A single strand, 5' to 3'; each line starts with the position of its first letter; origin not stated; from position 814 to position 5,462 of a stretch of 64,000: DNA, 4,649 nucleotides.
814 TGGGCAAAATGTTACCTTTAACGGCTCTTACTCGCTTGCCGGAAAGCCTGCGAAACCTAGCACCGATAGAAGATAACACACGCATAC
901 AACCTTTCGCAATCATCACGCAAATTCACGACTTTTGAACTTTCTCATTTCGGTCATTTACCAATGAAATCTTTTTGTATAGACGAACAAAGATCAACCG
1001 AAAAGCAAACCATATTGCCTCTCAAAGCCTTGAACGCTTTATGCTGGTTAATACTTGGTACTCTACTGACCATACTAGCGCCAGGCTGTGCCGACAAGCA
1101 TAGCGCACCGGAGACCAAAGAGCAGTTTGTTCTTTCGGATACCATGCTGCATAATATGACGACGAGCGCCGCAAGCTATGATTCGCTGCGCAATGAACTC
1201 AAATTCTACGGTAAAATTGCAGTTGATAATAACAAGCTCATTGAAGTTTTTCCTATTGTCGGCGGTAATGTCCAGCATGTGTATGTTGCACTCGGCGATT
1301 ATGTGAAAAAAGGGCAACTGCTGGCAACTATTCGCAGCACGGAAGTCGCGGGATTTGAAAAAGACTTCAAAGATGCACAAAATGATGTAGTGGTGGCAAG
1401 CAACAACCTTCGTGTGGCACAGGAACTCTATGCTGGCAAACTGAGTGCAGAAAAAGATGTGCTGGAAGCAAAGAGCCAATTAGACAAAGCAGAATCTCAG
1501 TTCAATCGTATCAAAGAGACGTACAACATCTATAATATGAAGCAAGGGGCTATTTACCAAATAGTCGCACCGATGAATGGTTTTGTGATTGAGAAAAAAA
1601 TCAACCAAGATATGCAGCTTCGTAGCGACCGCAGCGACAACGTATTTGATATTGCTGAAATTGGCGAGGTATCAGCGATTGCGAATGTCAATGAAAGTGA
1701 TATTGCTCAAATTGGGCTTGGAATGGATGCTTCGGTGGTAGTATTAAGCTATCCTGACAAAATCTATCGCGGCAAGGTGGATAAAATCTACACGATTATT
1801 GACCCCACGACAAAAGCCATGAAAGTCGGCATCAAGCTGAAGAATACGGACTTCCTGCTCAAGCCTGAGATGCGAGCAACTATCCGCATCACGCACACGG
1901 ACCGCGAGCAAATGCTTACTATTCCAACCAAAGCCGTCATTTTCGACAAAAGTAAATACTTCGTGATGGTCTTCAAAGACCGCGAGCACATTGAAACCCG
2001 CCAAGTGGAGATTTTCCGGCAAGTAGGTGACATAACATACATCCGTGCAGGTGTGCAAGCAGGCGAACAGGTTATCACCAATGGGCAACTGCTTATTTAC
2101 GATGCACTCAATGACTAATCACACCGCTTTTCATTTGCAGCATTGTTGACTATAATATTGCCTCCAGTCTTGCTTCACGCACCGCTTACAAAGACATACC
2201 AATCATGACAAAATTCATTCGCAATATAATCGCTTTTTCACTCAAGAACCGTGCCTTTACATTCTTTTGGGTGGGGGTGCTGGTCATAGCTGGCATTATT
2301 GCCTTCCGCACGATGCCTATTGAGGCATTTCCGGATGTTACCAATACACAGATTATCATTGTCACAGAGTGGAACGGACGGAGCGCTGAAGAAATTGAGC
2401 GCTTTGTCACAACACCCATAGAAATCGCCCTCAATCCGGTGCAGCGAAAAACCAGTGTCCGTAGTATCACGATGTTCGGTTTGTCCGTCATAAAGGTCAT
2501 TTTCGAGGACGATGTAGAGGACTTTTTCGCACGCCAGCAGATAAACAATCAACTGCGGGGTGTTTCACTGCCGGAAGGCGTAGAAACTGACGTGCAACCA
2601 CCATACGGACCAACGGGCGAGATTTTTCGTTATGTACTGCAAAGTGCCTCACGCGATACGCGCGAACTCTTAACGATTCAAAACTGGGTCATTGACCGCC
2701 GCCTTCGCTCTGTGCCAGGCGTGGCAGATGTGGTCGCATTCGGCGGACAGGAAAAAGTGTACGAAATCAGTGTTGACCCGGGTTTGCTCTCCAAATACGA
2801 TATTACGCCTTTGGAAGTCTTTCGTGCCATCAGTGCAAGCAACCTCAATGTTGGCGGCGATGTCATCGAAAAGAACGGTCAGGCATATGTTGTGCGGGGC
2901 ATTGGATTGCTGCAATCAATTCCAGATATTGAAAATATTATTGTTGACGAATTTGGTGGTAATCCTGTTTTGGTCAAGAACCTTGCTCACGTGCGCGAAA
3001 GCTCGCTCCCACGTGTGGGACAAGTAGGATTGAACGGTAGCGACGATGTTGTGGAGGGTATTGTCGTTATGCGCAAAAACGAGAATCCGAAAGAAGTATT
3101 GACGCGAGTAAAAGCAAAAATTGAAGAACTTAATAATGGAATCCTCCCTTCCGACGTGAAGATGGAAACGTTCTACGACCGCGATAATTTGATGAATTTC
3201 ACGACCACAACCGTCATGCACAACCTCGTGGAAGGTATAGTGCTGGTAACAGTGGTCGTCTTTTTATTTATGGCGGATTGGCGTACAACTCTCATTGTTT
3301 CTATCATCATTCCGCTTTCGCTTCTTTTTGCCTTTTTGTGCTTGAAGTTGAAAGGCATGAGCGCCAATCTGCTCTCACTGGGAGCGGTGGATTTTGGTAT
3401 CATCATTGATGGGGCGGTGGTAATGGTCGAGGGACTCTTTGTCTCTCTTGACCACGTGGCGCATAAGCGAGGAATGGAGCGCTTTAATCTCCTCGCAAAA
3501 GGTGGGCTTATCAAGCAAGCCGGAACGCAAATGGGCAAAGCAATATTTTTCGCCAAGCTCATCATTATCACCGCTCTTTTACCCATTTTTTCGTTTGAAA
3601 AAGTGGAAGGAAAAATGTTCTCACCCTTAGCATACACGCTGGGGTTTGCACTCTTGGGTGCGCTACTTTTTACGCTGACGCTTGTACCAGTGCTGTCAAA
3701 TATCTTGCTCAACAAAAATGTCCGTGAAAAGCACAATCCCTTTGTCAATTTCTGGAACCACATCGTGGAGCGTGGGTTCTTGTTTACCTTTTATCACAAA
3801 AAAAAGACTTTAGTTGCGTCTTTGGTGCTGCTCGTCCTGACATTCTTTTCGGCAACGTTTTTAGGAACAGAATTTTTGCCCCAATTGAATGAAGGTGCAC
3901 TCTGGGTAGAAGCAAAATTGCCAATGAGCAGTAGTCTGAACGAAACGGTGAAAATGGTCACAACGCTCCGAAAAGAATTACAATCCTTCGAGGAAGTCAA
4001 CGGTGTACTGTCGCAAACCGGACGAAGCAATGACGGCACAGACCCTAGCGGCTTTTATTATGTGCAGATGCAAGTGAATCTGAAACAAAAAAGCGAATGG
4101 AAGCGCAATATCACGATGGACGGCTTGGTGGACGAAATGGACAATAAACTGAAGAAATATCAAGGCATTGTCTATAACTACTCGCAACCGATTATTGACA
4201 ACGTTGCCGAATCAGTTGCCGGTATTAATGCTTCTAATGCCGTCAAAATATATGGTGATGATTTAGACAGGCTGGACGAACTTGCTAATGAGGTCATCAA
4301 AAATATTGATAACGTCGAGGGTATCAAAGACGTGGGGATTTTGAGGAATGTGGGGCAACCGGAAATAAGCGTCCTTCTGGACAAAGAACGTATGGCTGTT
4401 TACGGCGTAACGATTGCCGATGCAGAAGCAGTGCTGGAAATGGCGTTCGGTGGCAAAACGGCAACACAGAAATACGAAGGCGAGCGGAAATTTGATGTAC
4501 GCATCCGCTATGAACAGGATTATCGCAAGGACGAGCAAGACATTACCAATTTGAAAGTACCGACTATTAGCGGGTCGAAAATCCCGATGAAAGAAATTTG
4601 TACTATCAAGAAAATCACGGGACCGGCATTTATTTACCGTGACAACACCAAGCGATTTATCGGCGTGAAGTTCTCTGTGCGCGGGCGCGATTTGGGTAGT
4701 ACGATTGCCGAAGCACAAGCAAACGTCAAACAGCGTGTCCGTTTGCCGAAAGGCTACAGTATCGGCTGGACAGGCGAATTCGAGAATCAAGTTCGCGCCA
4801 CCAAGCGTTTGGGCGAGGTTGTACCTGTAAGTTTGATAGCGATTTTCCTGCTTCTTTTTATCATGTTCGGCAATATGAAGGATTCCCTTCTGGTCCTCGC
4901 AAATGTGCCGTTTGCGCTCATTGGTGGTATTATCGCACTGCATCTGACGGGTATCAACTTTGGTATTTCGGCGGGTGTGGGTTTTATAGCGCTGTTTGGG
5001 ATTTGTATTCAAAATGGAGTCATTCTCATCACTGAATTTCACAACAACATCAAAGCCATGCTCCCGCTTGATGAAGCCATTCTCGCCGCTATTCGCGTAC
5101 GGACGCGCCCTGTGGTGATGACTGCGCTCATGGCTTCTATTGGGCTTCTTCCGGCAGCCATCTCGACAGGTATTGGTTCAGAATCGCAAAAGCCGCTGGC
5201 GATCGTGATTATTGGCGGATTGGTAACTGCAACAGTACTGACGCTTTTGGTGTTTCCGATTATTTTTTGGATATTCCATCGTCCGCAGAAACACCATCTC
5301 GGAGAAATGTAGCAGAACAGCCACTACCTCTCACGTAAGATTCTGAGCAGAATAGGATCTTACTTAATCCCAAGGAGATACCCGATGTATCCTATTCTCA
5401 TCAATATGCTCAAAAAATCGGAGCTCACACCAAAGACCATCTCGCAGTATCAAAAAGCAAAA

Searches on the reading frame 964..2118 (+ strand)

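Call 72: search_protein_families(library=pfam, proteins=[window:964-2118:+], max_evalue=0.001)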
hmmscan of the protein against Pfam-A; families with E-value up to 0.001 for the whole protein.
window:964-2118:+ (384 aa): 3 families
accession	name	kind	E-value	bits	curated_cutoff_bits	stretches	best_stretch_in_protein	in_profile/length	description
PF16576.10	HlyD_D23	-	4.6e-36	124.5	30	1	75-305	2-214/214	Barrel-sandwich domain of CusB or HlyD membrane-fusion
PF13437.12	HlyD_3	-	1e-12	49.1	22.2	1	200-296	2-97/106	HlyD family secretion protein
PF13533.13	Biotin_lipoyl_2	-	6.3e-06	26.3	29.8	1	94-123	2-31/32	Biotin-lipoyl like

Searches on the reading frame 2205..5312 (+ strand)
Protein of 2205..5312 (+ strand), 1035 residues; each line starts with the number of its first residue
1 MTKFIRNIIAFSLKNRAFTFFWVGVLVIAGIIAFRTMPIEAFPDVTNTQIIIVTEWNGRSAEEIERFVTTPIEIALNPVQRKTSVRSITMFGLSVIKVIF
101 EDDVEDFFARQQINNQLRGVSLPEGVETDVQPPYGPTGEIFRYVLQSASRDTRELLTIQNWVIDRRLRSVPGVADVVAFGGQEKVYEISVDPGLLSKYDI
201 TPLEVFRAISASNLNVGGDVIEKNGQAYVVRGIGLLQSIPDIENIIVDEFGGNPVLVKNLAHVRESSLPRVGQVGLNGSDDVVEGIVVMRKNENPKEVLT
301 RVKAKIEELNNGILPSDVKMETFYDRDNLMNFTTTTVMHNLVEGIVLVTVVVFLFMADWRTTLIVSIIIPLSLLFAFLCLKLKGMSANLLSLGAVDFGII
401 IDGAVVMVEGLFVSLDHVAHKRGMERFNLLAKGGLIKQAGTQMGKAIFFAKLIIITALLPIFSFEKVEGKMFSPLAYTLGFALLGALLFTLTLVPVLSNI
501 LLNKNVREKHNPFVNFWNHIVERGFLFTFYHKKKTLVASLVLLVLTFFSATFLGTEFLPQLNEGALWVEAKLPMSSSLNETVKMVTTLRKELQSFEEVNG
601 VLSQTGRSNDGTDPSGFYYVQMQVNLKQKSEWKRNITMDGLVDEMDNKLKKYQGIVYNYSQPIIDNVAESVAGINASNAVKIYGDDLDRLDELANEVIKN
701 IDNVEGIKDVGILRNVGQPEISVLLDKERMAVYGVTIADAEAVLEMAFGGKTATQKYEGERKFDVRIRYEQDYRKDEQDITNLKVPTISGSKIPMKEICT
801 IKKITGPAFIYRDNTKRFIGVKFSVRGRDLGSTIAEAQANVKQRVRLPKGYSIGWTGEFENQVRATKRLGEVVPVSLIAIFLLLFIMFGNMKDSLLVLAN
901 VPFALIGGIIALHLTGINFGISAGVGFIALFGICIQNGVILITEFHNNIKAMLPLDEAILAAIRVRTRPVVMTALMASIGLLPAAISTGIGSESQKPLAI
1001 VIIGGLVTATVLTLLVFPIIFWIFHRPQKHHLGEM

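Call 72: search_protein_families(library=pfam, proteins=[window:2205-5312:+], max_evalue=0.001)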
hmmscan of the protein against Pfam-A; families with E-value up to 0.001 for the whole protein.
window:2205-5312:+ (1035 aa): 2 families
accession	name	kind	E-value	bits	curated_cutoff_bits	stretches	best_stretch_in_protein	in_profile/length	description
PF00873.25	ACR_tran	-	3e-249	830.2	28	1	8-1025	1-1021/1021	AcrB/AcrD/AcrF family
PF03176.21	MMPL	-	0.00025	20.5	20.5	0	848-1020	120-298/333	MMPL family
